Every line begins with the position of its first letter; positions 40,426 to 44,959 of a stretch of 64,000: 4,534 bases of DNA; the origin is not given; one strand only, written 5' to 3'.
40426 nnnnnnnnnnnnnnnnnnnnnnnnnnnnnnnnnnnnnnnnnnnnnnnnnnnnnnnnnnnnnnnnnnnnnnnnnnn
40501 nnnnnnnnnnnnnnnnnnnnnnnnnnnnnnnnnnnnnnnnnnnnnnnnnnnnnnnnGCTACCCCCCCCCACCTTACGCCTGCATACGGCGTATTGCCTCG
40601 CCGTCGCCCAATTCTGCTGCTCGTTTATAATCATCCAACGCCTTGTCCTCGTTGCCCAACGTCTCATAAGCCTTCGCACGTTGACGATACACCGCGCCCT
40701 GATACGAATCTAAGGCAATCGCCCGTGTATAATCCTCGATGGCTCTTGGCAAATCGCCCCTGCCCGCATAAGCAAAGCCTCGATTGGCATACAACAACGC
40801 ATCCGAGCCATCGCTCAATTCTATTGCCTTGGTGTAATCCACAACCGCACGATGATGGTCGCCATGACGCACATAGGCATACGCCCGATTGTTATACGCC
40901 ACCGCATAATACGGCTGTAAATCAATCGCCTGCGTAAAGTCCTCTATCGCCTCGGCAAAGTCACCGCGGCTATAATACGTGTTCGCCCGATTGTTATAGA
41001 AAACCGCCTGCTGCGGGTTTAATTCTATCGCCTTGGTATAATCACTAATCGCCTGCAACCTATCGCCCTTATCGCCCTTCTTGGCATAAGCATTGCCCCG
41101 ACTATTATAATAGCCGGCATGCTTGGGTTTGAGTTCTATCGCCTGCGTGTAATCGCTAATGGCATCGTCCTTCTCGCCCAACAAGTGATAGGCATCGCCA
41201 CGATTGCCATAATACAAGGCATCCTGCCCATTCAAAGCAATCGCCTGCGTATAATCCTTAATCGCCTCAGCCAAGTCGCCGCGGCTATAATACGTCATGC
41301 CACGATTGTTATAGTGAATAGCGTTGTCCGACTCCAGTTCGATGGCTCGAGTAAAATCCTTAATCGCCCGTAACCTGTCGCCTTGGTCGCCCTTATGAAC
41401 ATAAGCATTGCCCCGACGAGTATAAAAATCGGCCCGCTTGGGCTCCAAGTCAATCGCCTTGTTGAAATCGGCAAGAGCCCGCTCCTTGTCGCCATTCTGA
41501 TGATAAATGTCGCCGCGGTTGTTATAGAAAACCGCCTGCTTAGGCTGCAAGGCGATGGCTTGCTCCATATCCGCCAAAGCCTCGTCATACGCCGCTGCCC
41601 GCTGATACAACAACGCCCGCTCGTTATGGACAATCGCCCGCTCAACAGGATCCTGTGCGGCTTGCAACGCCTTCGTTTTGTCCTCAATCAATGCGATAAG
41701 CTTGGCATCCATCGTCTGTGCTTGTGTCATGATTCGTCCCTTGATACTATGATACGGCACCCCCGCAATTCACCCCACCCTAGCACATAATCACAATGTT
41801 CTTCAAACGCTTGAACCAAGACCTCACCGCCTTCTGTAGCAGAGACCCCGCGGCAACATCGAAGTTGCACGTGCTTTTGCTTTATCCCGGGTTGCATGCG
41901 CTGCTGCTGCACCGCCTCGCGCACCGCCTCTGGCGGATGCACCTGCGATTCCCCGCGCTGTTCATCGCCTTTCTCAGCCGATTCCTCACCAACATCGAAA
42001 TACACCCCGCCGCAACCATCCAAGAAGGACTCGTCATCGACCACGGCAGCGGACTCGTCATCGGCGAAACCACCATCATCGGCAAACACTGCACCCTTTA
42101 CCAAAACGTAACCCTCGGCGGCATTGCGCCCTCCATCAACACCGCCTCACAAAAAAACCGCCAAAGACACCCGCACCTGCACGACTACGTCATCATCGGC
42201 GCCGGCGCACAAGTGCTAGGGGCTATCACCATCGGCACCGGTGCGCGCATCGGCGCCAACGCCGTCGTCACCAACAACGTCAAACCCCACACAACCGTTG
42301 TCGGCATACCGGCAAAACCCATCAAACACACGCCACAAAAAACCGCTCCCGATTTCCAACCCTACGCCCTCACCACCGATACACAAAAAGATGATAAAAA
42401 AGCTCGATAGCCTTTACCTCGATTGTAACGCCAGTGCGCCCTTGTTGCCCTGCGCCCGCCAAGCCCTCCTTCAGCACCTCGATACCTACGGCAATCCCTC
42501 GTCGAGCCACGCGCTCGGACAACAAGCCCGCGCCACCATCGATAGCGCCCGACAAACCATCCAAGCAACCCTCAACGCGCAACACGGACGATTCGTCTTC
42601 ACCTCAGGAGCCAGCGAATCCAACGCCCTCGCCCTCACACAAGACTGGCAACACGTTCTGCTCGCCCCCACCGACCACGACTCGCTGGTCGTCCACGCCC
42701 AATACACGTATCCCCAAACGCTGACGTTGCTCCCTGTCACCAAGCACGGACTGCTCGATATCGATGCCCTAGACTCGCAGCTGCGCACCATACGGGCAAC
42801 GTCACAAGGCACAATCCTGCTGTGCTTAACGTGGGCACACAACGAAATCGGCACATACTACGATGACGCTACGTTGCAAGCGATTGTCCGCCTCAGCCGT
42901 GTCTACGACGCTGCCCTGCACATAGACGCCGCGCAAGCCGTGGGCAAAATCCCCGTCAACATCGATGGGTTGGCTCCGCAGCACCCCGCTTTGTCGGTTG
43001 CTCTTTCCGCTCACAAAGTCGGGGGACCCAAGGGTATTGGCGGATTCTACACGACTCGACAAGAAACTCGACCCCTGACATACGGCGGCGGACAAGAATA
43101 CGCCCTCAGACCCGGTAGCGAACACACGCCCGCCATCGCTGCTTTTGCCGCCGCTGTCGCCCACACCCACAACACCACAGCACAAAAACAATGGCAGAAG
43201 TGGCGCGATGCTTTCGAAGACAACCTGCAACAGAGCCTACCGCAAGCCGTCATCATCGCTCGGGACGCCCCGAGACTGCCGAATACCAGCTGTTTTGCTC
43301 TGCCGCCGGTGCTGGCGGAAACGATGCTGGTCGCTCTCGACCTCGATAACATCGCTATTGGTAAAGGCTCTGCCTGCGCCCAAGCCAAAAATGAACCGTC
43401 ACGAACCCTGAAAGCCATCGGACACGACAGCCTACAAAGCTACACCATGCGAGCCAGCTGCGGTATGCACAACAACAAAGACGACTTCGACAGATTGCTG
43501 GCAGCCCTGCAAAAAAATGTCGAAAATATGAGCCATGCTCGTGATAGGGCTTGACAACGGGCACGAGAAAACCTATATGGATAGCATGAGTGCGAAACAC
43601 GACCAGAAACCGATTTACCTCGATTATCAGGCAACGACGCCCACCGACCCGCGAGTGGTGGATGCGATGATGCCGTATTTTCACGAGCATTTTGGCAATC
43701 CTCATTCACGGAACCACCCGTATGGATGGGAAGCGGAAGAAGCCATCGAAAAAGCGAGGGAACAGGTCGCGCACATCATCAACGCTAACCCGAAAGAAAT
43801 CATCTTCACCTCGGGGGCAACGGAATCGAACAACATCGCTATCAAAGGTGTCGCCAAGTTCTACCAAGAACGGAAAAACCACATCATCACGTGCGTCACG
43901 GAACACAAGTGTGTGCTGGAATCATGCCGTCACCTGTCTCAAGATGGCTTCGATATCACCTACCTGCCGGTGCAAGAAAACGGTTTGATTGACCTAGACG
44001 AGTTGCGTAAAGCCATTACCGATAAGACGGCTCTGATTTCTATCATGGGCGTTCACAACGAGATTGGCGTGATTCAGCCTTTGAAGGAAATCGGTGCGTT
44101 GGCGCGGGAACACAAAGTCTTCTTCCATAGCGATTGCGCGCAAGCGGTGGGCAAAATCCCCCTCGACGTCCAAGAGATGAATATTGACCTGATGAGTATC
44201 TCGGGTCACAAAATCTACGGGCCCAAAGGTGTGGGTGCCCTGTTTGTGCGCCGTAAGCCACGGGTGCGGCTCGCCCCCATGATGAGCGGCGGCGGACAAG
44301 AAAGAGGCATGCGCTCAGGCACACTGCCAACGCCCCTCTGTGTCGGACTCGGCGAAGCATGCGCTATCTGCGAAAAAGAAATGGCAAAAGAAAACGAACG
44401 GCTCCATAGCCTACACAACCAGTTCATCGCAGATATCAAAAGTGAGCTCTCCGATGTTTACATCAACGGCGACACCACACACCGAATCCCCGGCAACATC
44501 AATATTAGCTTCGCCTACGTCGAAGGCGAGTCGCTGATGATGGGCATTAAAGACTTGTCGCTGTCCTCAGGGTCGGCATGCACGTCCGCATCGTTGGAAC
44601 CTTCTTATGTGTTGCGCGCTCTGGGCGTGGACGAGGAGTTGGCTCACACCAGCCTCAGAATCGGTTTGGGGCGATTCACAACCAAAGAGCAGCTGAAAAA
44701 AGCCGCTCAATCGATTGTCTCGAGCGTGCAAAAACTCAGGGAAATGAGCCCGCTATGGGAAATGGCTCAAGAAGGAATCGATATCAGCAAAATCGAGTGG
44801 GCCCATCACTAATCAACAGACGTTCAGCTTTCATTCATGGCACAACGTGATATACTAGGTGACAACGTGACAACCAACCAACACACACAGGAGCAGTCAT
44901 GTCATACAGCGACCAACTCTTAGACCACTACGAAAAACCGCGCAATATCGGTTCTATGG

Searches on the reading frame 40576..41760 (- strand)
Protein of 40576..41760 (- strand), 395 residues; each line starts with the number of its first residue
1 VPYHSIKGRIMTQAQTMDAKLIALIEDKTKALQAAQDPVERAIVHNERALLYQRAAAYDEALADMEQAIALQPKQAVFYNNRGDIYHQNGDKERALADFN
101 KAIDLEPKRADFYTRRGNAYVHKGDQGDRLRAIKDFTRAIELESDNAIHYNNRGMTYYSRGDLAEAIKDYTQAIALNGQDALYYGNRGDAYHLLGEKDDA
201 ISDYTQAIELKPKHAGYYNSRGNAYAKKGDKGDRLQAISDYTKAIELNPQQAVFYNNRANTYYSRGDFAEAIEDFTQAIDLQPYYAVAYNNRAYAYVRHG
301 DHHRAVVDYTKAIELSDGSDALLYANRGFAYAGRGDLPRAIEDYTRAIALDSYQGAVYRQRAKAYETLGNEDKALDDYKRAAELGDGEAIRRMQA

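Call 8: search_protein_families(library=ncbifam, proteins=[window:40576-41760:-], max_evalue=0.001)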
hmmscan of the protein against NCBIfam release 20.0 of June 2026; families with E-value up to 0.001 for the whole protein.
window:40576-41760:- (395 aa): 25 families
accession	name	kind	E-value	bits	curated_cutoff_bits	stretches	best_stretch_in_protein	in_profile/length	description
NF040959.1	MamA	equivalog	8.4e-38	129.9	200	4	38-143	101-203/204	magnetosome protein MamA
TIGR00990.1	3a0801s09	subfamily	7.2e-35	120.7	757.25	4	31-165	320-451/615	mitochondrial import receptor subunit TOM70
TIGR02521.1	type_IV_pilW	equivalog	6.7e-33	114.2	154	5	29-140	18-126/234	type IV pilus biogenesis/stability protein PilW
TIGR02917.1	PEP_TPR_lipo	equivalog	1.8e-26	92.3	312.2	3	197-375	719-891/899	XrtA/PEP-CTERM system TPR-repeat protein PrsT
NF047558.1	TPR_END_plus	domain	2.9e-25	88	32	0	80-109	3-33/56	TPR end-of-group domain-containing protein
NF002725.1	PRK02603.1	equivalog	3.2e-24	85.8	143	2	24-114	54-144/173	photosystem I assembly protein Ycf3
NF033762.1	social_mot_Tgl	equivalog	8.6e-22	77.7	225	2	40-231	29-220/252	social motility TPR repeat lipoprotein Tgl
NF008391.2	PRK11189.1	equivalog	1.1e-21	77.6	250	3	75-180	64-166/297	lipoprotein NlpI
NF047507.1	TPR_BatC_Lepto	exception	3.8e-17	62.5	175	1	153-251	30-129/214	TPR repeat-containing protein BatC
NF033920.0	C39_PA2778_fam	equivalog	9.5e-17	61.2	150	1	232-315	170-253/255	PA2778 family cysteine peptidase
NF007302.0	PRK09782.1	equivalog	3.9e-16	58.2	1223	3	52-135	587-671/990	phage receptor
TIGR02552.1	LcrH_SycD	equivalog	4.7e-15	55.5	104.8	2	152-246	23-117/136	SycD/LcrH family type III secretion system chaperone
NF008520.0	PRK11447.1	equivalog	1.2e-10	39.9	858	0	37-110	267-337/1157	cellulose synthase complex outer membrane protein BcsC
NF033758.1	gliding_GltE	equivalog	1.3e-08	34.2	225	1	267-382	237-352/411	adventurous gliding motility TPR repeat lipoprotein GltE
NF047371.1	FlcA_CTERM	equivalog_domain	9.9e-08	30.9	300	1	184-315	402-536/646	periplasmic flagellar collar protein FlcA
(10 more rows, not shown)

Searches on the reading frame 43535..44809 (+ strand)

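Call 8: search_protein_families(library=ncbifam, proteins=[window:43535-44809:+], max_evalue=0.001)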
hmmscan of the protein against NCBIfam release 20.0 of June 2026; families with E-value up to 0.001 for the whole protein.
window:43535-44809:+ (425 aa): 37 families (the best 25 are shown)
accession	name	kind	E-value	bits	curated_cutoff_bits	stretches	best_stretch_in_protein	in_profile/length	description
TIGR02006.1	IscS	equivalog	6.2e-208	690.7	643.2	1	25-425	3-402/402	IscS subfamily cysteine desulfurase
NF010611.0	PRK14012.1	equivalog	1e-206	686.6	548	1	24-425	4-406/406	IscS subfamily cysteine desulfurase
TIGR03402.1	FeS_nifS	equivalog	9e-144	478.9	530.75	1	27-407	1-379/379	cysteine desulfurase NifS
TIGR03235.1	DNA_S_dndA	equivalog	6.7e-135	449.9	480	1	28-377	1-352/353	cysteine desulfurase DndA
TIGR03403.1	nifS_epsilon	equivalog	2.3e-111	372.3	587.7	1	27-405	1-380/382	NifS family cysteine desulfurase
NF002806.0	PRK02948.1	subfamily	3.9e-93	312.5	304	1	27-395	2-369/381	IscS subfamily cysteine desulfurase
TIGR01979.1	sufS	subfamily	2.4e-51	174.9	475.1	1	21-254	14-249/403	SufS family cysteine desulfurase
TIGR01977.1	am_tr_V_EF2568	hypoth_equivalog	1.4e-49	169.2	377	1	27-280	1-264/376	cysteine desulfurase family protein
NF041166.1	f2_encap_cargo1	exception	3.9e-42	145.2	800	1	24-253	244-475/623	family 2A encapsulin nanocompartment cargo protein cysteine desulfurase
NF006791.0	PRK09295.1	equivalog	1.3e-35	123.3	661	1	25-254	22-254/406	cysteine desulfurase SufS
NF008126.0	PRK10874.1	equivalog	3.4e-35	121.9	607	1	23-253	17-249/401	cysteine desulfurase CsdA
TIGR03392.1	FeS_syn_CsdA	equivalog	2.7e-34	119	493.6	1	23-253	14-246/398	cysteine desulfurase CsdA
NF040779.1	Sec_lyase_SclA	exception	1.1e-32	113.4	525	1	27-255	1-228/378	selenocysteine lyase SclA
TIGR01976.1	am_tr_V_VC1184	hypoth_equivalog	1.8e-24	86.8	352.35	1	24-249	17-242/401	cysteine desulfurase-like protein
TIGR04343.1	egtE_PLP_lyase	equivalog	6.4e-19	68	400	1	67-255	52-232/370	ergothioneine biosynthesis PLP-dependent enzyme EgtE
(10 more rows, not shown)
